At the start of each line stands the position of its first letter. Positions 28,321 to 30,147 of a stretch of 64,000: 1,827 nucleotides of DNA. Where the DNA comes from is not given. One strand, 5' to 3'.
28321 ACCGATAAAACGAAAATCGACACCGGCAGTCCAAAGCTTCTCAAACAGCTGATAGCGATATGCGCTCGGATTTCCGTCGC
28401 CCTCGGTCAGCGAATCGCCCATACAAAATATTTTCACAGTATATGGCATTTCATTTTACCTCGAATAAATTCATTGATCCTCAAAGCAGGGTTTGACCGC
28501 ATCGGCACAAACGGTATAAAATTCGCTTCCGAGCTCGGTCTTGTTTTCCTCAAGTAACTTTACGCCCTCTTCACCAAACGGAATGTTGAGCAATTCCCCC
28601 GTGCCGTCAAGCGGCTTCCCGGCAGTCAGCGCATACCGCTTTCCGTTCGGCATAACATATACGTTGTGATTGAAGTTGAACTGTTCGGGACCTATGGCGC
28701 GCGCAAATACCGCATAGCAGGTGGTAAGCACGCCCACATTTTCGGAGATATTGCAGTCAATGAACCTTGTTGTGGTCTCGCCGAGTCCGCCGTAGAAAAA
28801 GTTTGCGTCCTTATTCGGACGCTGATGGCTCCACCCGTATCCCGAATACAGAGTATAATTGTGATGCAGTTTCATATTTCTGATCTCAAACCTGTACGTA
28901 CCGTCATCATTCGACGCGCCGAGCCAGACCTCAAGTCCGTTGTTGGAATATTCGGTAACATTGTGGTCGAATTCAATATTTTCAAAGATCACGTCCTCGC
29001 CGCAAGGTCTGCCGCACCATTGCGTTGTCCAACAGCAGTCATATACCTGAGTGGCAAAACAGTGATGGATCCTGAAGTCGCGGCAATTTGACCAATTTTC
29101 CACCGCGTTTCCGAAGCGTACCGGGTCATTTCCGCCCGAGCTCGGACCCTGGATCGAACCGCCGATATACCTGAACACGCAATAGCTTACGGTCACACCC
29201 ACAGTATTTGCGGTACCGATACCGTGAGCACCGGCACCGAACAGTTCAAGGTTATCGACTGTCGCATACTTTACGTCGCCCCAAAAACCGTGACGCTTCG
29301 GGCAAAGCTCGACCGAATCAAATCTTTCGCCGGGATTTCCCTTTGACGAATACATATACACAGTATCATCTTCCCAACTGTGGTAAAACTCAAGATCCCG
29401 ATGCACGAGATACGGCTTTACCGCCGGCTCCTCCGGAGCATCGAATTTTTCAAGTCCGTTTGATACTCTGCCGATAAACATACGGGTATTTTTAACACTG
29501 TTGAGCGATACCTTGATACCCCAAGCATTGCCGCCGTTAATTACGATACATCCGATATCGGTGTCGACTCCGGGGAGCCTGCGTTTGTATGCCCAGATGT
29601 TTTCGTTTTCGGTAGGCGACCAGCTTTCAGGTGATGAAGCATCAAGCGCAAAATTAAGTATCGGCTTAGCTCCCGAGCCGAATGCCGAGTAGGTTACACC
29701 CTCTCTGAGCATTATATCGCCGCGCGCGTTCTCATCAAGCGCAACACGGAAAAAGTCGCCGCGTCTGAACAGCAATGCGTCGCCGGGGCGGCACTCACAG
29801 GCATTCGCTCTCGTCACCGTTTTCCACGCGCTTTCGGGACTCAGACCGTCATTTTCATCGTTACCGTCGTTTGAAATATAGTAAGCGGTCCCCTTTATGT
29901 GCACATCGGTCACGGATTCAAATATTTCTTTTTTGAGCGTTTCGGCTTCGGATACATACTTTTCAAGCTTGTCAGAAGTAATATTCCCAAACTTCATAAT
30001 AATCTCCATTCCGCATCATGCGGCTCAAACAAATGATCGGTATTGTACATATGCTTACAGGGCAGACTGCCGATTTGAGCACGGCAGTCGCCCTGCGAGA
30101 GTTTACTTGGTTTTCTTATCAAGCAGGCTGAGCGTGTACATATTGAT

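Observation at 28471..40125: Six-copy array of an uncharacterised ~500-aa beta-helix module: five leaderless tandem genes next to one S-layer-anchored, secreted copy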

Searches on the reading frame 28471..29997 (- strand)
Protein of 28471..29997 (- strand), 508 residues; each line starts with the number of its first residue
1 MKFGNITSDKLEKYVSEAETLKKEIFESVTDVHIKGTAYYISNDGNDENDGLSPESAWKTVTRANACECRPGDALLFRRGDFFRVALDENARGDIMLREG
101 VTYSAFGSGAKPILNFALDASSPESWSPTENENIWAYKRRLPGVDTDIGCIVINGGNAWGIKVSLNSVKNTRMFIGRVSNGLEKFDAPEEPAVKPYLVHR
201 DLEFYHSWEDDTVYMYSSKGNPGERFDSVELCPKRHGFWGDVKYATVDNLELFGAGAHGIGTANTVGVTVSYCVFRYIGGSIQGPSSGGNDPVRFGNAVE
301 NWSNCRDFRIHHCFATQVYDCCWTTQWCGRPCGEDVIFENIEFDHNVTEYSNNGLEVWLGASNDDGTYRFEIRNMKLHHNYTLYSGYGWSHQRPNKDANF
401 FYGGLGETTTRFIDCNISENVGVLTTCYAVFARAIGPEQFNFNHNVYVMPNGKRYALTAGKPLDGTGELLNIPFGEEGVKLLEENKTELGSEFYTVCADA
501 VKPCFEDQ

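Call 3: search_protein_families(library=pfam, proteins=[window:28471-29997:-], max_evalue=0.1)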
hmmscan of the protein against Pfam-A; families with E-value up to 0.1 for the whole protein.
window:28471-29997:- (508 aa): 0 families

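Call 4: search_protein_families(library=ncbifam, proteins=[window:28471-29997:-], max_evalue=0.1)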
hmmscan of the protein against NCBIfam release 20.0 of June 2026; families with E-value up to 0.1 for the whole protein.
window:28471-29997:- (508 aa): 1 family
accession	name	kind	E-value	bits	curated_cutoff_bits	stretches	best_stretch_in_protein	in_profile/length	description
NF047897.1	LctobiosidLnbX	equivalog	1e-06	26.9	2500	1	31-84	38-94/1498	lacto-N-biosidase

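Call 7: search_solved_structures(query=A1, max_evalue=10, show_alignments=3)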
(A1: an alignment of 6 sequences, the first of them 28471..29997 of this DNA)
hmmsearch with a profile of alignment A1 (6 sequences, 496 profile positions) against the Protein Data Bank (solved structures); distinct sequences matched with E-value up to 10: 18.
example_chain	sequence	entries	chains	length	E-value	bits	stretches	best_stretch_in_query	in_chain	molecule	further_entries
7v6m_A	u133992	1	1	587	5.9e-13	51.7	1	35-112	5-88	Fibronectin type III domain-containing protein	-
6kqs_A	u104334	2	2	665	1.5e-11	47.1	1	21-112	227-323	lacto-N-biosidase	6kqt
5gqc_A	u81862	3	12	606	3.5e-11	45.8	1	32-136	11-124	Lacto-N-biosidase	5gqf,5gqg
24mr_A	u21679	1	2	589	5.9e-10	41.8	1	38-136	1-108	Lacto-N-biosidase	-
1chp_D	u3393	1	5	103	0.015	17.4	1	108-170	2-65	CHOLERA TOXIN B PENTAMER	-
2chb_D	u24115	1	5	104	0.025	16.6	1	108-170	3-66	CHOLERA TOXIN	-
3chb_D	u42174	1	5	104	0.025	16.6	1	108-170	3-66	CHOLERA TOXIN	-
1eei_D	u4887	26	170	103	0.029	16.4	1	108-170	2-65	PROTEIN (CHOLERA TOXIN B) | CHOLERA TOXIN B SUBUNIT PENTAMER | cholera toxin B subunit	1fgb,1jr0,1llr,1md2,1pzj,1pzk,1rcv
1g8z_D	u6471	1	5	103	0.034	16.2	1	108-167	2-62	CHOLERA TOXIN B PROTEIN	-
7lvb_D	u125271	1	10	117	0.037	16.1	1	108-170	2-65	Cholera enterotoxin B-subunit,Surface protein gp120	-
1xtc_D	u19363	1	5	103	0.042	15.9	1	108-170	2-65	CHOLERA TOXIN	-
5elc_A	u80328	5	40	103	0.053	15.6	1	108-170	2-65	Cholera enterotoxin subunit B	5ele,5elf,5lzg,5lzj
1ct1_D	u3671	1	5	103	0.057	15.4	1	108-170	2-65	CHOLERA TOXIN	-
1chq_D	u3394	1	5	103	0.066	15.2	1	108-170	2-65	CHOLERA TOXIN B PENTAMER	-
6hsv_A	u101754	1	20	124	0.082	14.9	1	108-169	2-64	Toxin B subunit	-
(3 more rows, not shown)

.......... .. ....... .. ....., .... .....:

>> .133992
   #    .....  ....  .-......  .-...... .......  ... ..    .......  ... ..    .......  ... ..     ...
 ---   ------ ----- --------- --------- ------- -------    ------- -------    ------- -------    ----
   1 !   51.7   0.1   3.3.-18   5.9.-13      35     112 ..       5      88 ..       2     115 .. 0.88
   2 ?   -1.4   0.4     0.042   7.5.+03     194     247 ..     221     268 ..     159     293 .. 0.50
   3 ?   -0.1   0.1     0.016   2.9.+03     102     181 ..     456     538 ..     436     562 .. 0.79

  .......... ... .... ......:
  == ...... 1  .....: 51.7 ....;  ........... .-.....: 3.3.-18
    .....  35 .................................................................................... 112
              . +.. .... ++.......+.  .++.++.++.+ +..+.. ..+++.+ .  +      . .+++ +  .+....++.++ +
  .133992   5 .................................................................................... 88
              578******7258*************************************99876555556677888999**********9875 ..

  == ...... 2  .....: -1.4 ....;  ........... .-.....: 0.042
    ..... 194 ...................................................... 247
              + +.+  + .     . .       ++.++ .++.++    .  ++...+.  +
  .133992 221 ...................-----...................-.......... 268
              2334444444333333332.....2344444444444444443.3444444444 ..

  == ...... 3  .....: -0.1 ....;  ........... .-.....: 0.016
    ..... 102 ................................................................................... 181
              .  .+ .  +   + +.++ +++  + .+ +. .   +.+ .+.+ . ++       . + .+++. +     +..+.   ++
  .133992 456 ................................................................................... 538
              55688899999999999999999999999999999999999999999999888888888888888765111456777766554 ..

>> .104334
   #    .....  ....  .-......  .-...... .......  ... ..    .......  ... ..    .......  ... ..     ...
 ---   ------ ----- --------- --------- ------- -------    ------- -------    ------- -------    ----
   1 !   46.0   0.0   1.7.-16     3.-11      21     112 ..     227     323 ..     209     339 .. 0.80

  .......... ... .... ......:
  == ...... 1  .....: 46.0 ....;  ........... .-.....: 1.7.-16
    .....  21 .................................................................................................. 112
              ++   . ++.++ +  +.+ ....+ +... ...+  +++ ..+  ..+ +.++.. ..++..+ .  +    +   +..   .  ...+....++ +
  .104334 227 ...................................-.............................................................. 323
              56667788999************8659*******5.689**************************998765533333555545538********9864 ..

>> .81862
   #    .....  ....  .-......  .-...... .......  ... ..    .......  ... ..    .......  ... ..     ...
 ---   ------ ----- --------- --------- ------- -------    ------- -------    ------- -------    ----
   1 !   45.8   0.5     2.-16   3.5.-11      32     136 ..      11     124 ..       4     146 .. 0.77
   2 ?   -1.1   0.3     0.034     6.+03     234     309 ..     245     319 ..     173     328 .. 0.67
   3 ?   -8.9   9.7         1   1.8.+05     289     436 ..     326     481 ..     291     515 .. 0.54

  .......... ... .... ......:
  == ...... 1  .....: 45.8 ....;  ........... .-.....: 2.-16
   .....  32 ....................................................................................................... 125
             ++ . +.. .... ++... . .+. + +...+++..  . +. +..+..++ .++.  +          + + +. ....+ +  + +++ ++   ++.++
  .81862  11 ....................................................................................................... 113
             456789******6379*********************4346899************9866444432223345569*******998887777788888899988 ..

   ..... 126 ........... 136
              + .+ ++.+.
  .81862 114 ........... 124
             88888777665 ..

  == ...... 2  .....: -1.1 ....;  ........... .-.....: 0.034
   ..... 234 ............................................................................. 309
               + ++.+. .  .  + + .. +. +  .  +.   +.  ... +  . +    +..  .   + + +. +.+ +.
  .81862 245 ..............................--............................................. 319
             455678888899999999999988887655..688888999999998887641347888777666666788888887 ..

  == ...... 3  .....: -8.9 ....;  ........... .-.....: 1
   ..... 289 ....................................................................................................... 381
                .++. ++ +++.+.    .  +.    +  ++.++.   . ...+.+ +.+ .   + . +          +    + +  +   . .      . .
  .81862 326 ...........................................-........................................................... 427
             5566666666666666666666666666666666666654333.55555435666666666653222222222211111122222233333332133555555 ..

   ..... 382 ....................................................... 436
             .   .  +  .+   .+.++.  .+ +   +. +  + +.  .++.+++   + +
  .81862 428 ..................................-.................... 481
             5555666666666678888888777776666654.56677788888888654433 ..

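Call 9: find_homologous_proteins(query=A1, max_evalue=0.00001)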
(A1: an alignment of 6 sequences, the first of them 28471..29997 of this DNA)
Query A1 (6 sequences) (508 aa, profile of the alignment): 786 proteins with E <= 0.00001 among 8000 candidates; the best 120 are listed.
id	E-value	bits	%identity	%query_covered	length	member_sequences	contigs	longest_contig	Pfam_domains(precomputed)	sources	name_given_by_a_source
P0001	1.0e-270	917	45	95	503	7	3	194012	-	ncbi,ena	-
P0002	7.5e-263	891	40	95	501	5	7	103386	-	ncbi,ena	-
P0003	3.2e-255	866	44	96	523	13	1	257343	-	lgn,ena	-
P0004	9.1e-255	864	42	96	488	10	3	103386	-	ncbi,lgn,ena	-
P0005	1.5e-231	788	100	100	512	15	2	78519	-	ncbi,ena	-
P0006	6.3e-227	772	41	99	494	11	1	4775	-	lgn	-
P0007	3.4e-222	757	44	97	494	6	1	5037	-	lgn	-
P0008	5.4e-222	756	41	99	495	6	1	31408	-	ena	-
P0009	2.6e-220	751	42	99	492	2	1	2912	-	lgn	-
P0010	4.3e-218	743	41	96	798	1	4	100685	-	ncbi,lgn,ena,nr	ncbi:MAG: hypothetical protein IJ493_11990 [Clostridia bacterium]|nr:hypothetical protein [Clostridi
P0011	6.6e-218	743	41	98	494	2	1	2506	-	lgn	-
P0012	6.2e-216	736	44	98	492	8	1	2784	-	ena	-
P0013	1.8e-215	735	42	99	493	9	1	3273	-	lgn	-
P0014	7.4e-215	733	40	98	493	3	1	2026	-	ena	-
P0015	1.5e-213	728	43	98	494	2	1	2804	-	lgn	-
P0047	5.3e-151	522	43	96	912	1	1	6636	-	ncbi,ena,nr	ncbi:MAG: hypothetical protein IJ391_02280 [Clostridia bacterium]|nr:hypothetical protein [Clostridi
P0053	3.9e-146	506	43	95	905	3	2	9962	-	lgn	-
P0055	6.3e-146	505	40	99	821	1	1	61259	-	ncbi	-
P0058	9.5e-142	491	44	95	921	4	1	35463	-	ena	-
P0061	2.4e-137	477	40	95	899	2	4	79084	-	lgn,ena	-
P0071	1.0e-101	359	35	82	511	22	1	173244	-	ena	-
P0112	1.9e-91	325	36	77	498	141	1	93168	-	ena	-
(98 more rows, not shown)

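Call 17: predict_structure(alignment_id=A1)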
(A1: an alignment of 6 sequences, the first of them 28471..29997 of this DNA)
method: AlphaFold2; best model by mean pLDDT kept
length: 508 residues; sequences in the alignment: 6
mean_pLDDT: 73.9   pTM: 0.83
mean pLDDT of the five models: 73.9, 73.4, 71.4, 70.7, 48.1
residues with pLDDT >= 90: 126; 70-90: 183; 50-70: 134; < 50: 65
segments of 3 or more residues with pLDDT < 50: 172-182, 184-190, 284-293, 390-407, 428-437, 505-508
pLDDT, mean of each block of 10 residues (from residue 1): 65 90 91 86 94 94 88 95 70 82 94 89 91 86 63 73 57 45 47 55 73 83 87 85 93 88 91 87 44 68 89 86 68 73 89 63 63 85 66 37 45 80 64 48 78 58 55 71 68 75 47
secondary structure, 60 per line:
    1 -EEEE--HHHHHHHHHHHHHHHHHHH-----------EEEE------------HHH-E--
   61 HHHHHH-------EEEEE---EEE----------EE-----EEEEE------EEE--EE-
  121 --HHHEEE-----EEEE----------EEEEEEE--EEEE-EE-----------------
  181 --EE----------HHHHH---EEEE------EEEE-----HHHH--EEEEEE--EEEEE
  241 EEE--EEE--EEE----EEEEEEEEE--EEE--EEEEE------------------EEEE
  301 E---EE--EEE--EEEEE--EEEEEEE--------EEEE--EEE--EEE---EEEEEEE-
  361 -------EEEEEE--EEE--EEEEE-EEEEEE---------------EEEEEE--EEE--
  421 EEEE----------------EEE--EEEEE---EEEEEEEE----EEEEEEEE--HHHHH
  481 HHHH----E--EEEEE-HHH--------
elements in order: E2-5 H8-26 E38-41 H61-66 E74-78 E82-84 E102-106 E113-115 E126-128 E134-137 E148-154 E157-160 H195-199 E203-206 E213-216 H222-225 E228-233 E236-243 E246-248 E251-253 E258-266 E269-271 E274-278 E297-301 E309-311 E314-318 E321-327 E336-339 E342-344 E347-349 E353-359 E368-373 E376-378 E381-385 E387-392 E408-413 E416-418 E421-424 E441-443 E446-450 E454-461 E466-473 H476-484 E492-496

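Call 20: fold_search(model_id=the predicted structure, library=pdb)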
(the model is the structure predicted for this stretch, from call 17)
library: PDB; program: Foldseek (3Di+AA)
matches with E <= 10: 1007; with E <= 0.001: 22
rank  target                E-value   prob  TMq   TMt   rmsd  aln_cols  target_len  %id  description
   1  6kqs_A                3.8e-10  1.00  0.30  0.26  14.2       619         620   12  Crystal Structure of GH136 lacto-N-biosidase from Eubacterium ramulus - selenomethionine derivative (released 2020-06-10)
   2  3vst_A                5.1e-10  1.00  0.34  0.29  12.1       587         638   11  The complex structure of XylC with Tris (released 2013-02-27)
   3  7v6m_A                2.6e-09  1.00  0.30  0.27  14.2       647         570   10  Crystal structure of lacto-N-biosidase TnX from Tynzenella nexilis, lacto-N-biose complex (released 2022-02-09)
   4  5mqp_A                3.2e-09  1.00  0.35  0.30  16.1       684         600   10  Glycoside hydrolase BT_1002 (released 2017-04-05)
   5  6kqt_A                8.9e-09  1.00  0.31  0.26  13.4       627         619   11  Crystal Structure of GH136 lacto-N-biosidase from Eubacterium ramulus - native protein (released 2020-06-10)
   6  5mqp_C                3.0e-08  1.00  0.37  0.32  14.2       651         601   11  Glycoside hydrolase BT_1002 (released 2017-04-05)
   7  7v6i_A                1.2e-07  1.00  0.25  0.22  15.1       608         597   12  Crystal structure of lacto-N-biosidase BsaX from Bifidobacterium saguini, lacto-N-biose complex (released 2022-02-09)
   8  5mqp_E                1.3e-07  1.00  0.36  0.32  13.7       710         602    9  Glycoside hydrolase BT_1002 (released 2017-04-05)
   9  5mqp_B                3.5e-07  1.00  0.33  0.29  14.8       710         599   10  Glycoside hydrolase BT_1002 (released 2017-04-05)
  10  5gqc_A                1.2e-06  1.00  0.18  0.16  20.2       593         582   13  Crystal structure of lacto-N-biosidase LnbX from Bifidobacterium longum subsp. longum, ligand-free form (released 2017-04-19)
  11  7w1c_B                6.7e-06  0.99  0.19  0.17  19.0       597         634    9  Crystal structure of Klebsiella pneumoniae K1 capsule-specific polysaccharide lyase in a P1 crystal form (released 2022-05-18)
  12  7w1c_D                1.1e-05  0.99  0.21  0.18  19.3       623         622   11  Crystal structure of Klebsiella pneumoniae K1 capsule-specific polysaccharide lyase in a P1 crystal form (released 2022-05-18)
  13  7w1c_C                4.5e-05  0.96  0.19  0.16  18.9       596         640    9  Crystal structure of Klebsiella pneumoniae K1 capsule-specific polysaccharide lyase in a P1 crystal form (released 2022-05-18)
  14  1bhe                  5.6e-05  1.00  0.30  0.38  13.5       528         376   10  POLYGALACTURONASE FROM ERWINIA CAROTOVORA SSP. CAROTOVORA (released 1998-11-11)
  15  9beu_B                7.1e-05  0.98  0.20  0.19  14.0       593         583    8  Structure of GH110B in complex with a lambda-carrageenan oligosaccharide (released 2025-08-27)
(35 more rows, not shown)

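Call 30: find_related_loci(query=A1, collection=genome_contigs, flank=10000)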
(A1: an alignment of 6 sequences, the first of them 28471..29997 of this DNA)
Query A1 (508 aa) in genome_contigs; peptide patterns used: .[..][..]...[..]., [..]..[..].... (x = any residue, [..] = any of these).
146 stretches matched a pattern; 48 encode a relative of the query (tblastn E <= 1e-3); 43 distinct loci.
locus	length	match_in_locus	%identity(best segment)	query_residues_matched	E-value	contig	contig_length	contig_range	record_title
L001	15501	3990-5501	55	7-506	0e+0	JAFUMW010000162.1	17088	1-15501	MAG: Clostridia bacterium isolate RGIG4639 Roe_deer_Rectum-4__c509301, whole genome shotgun sequence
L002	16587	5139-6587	42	10-506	5e-124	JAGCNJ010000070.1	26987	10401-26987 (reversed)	MAG: Clostridia bacterium isolate RGIG9949 Yak_Rectum.Co__c3930408, whole genome shotgun sequence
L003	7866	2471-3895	42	1-497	5e-119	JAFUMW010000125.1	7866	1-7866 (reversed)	MAG: Clostridia bacterium isolate RGIG4639 Roe_deer_Rectum-4__c410157, whole genome shotgun sequence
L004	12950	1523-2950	44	12-496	2e-118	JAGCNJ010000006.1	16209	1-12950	MAG: Clostridia bacterium isolate RGIG9949 Yak_Rectum.Co__c534774, whole genome shotgun sequence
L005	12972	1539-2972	42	1-496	4e-121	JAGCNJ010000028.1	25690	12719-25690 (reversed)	MAG: Clostridia bacterium isolate RGIG9949 Yak_Rectum.Co__c1338566, whole genome shotgun sequence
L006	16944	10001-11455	40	1-508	3e-116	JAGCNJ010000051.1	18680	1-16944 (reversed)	MAG: Clostridia bacterium isolate RGIG9949 Yak_Rectum.Co__c2634409, whole genome shotgun sequence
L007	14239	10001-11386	40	11-494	5e-116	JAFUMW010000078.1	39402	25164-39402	MAG: Clostridia bacterium isolate RGIG4639 Roe_deer_Rectum-4__c260368, whole genome shotgun sequence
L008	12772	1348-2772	42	8-499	2e-115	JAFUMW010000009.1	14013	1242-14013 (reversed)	MAG: Clostridia bacterium isolate RGIG4639 Roe_deer_Rectum-4__c16285, whole genome shotgun sequence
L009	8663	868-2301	41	11-499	4e-115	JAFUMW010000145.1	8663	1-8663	MAG: Clostridia bacterium isolate RGIG4639 Roe_deer_Rectum-4__c465324, whole genome shotgun sequence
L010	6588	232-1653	42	1-482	3e-115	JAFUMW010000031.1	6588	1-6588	MAG: Clostridia bacterium isolate RGIG4639 Roe_deer_Rectum-4__c96191, whole genome shotgun sequence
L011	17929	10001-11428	41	7-497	2e-114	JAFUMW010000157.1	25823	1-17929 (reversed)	MAG: Clostridia bacterium isolate RGIG4639 Roe_deer_Rectum-4__c486592, whole genome shotgun sequence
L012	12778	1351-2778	43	10-496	4e-114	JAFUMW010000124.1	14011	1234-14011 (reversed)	MAG: Clostridia bacterium isolate RGIG4639 Roe_deer_Rectum-4__c407613, whole genome shotgun sequence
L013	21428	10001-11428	41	7-494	2e-110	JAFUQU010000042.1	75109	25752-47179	MAG: Clostridia bacterium isolate RGIG4741 Roe_deer_Rectum.Co__c2000744, whole genome shotgun sequence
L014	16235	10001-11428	42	7-494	5e-110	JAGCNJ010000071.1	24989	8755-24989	MAG: Clostridia bacterium isolate RGIG9949 Yak_Rectum.Co__c3942944, whole genome shotgun sequence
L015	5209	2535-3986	39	11-506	1e-109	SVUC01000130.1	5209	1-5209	MAG: Oscillospiraceae bacterium isolate SIG711 NODE_224361_length_5209_cov_1.075954, whole genome shotgun sequence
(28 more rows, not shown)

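Call 33: find_encoding_contigs(protein=P0005, flank=10000, max_places=6)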
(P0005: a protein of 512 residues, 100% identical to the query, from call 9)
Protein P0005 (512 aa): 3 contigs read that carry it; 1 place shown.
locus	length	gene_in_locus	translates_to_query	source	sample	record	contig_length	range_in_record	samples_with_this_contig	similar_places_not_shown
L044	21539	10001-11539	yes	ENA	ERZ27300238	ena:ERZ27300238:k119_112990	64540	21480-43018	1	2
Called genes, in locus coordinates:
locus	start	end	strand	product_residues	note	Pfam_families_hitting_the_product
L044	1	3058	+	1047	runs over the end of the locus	PF00395:SLH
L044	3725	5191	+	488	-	-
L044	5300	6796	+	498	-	-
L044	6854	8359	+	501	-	-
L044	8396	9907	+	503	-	-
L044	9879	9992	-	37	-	-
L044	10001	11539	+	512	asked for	-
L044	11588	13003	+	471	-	PF00657:Lipase_GDSL (weak), PF13472:Lipase_GDSL_2, PF02368:Big_2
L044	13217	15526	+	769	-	PF00395:SLH, PF00657:Lipase_GDSL, PF13472:Lipase_GDSL_2, PF17996:CE2_N (weak)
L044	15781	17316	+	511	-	PF01943:Polysacc_synt, PF01554:MatE (weak)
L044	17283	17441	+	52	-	-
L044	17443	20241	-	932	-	PF02463:SMC_N (weak), PF13476:AAA_23, PF13555:AAA_29 (weak), PF13558:SbcC_Walker_B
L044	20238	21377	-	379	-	PF00149:Metallophos, PF12850:Metallophos_2 (weak), PF12320:SbcD_C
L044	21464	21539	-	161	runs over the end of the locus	PF04463:2-thiour_desulf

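Call 35: find_encoding_contigs(protein=P0001, flank=10000, max_places=6)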
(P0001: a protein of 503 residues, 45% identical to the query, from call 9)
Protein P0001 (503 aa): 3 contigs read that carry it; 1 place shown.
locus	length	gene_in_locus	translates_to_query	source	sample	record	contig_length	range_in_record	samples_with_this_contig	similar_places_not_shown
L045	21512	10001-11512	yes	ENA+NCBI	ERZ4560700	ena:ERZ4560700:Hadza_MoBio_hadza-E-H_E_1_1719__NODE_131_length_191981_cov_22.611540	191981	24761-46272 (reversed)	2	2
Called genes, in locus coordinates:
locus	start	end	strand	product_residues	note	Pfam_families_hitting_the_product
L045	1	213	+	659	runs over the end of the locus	PF00795:CN_hydrolase, PF02540:NAD_synthase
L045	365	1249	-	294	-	PF01261:AP_endonuc_2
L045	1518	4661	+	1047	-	PF00395:SLH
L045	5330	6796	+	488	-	-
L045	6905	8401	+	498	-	-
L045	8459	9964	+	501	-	-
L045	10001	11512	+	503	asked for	-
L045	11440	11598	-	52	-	-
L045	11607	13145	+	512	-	-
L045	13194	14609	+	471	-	PF00657:Lipase_GDSL (weak), PF13472:Lipase_GDSL_2, PF02368:Big_2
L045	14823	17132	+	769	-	PF00395:SLH, PF00657:Lipase_GDSL, PF13472:Lipase_GDSL_2, PF17996:CE2_N (weak)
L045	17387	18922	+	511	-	PF01943:Polysacc_synt, PF01554:MatE (weak)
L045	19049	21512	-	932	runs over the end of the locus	PF02463:SMC_N (weak), PF13476:AAA_23, PF13555:AAA_29 (weak), PF13558:SbcC_Walker_B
